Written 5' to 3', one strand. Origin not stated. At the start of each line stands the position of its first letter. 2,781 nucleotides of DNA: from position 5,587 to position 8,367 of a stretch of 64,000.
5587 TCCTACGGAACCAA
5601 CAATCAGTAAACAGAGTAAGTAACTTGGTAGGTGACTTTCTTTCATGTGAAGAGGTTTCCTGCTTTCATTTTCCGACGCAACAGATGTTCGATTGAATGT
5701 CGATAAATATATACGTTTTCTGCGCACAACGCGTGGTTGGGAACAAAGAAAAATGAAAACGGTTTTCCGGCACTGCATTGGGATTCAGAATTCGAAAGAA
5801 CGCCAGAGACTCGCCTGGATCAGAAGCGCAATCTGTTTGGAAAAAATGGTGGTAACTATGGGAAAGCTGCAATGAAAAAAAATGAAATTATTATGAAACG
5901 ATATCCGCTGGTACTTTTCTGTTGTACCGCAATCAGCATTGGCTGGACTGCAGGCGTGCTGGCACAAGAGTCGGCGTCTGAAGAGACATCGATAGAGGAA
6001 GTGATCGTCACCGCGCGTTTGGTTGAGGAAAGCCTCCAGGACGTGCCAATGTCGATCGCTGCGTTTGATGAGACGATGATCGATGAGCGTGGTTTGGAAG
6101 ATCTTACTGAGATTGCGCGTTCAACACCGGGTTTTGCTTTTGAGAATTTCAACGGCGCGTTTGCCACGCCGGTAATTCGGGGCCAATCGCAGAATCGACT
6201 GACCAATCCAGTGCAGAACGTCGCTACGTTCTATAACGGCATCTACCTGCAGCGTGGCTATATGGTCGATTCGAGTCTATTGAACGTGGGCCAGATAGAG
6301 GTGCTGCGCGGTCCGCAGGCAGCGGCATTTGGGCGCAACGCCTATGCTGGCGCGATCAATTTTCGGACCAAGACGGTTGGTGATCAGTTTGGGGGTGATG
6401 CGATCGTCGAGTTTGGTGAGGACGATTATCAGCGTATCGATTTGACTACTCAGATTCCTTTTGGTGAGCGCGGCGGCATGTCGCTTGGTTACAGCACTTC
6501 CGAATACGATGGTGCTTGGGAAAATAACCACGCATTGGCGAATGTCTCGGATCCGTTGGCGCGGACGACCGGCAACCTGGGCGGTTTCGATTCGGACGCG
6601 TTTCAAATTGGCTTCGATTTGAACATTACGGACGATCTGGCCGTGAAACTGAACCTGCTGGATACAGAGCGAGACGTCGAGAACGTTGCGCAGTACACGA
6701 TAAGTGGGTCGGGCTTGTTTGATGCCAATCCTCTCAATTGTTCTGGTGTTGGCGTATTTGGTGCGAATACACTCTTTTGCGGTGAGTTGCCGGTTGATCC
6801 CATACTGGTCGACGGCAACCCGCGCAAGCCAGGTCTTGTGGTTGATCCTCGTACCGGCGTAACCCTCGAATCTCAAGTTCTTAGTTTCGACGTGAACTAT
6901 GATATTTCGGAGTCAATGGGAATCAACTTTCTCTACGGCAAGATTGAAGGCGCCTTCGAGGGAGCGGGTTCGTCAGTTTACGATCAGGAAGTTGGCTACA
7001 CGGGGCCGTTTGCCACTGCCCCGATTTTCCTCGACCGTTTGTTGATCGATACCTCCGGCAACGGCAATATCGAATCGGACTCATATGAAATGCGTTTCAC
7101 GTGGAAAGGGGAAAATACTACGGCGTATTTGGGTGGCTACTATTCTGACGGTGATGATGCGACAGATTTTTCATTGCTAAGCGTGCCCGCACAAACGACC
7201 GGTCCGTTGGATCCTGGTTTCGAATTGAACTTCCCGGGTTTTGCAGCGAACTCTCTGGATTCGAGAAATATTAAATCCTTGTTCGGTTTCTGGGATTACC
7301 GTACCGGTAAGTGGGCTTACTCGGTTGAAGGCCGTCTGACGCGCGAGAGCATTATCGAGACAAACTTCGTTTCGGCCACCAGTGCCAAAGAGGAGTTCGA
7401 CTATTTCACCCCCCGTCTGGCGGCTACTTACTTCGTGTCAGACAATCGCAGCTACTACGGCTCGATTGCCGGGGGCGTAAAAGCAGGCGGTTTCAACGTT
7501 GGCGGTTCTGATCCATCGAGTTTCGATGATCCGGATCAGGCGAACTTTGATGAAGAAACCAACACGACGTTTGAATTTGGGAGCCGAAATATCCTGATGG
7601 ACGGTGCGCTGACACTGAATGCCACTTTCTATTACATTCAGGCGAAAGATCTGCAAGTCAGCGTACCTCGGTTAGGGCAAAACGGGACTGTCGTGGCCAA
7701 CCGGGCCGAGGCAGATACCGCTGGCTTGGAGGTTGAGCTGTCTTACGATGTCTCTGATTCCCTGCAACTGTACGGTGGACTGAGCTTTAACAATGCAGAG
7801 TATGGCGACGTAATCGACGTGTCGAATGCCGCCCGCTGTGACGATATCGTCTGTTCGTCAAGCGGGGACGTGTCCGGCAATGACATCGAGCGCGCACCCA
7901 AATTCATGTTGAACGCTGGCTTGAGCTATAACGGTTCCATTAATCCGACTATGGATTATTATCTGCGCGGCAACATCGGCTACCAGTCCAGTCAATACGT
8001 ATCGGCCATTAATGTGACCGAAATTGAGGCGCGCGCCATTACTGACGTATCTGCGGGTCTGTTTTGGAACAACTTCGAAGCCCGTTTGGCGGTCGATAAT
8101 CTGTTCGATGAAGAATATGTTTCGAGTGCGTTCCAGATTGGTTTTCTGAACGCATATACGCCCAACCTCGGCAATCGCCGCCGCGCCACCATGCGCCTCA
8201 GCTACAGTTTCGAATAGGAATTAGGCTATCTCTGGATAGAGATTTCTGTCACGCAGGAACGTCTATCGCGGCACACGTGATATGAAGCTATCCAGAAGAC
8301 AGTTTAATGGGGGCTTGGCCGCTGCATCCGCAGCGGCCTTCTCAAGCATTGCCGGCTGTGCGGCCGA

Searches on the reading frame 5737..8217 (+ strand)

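Call 84: search_protein_families(library=pfam, proteins=[window:5737-8217:+], max_evalue=0.01)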
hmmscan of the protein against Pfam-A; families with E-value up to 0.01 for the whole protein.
window:5737-8217:+ (826 aa): 2 families
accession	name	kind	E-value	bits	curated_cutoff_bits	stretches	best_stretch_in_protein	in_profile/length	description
PF00593.30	TonB_dep_Rec_b-barrel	-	5.4e-28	99.5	27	1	374-789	55-436/436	TonB dependent receptor-like, beta-barrel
PF07715.20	Plug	-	8.1e-15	55.7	23.9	1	100-206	2-107/107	TonB-dependent Receptor Plug Domain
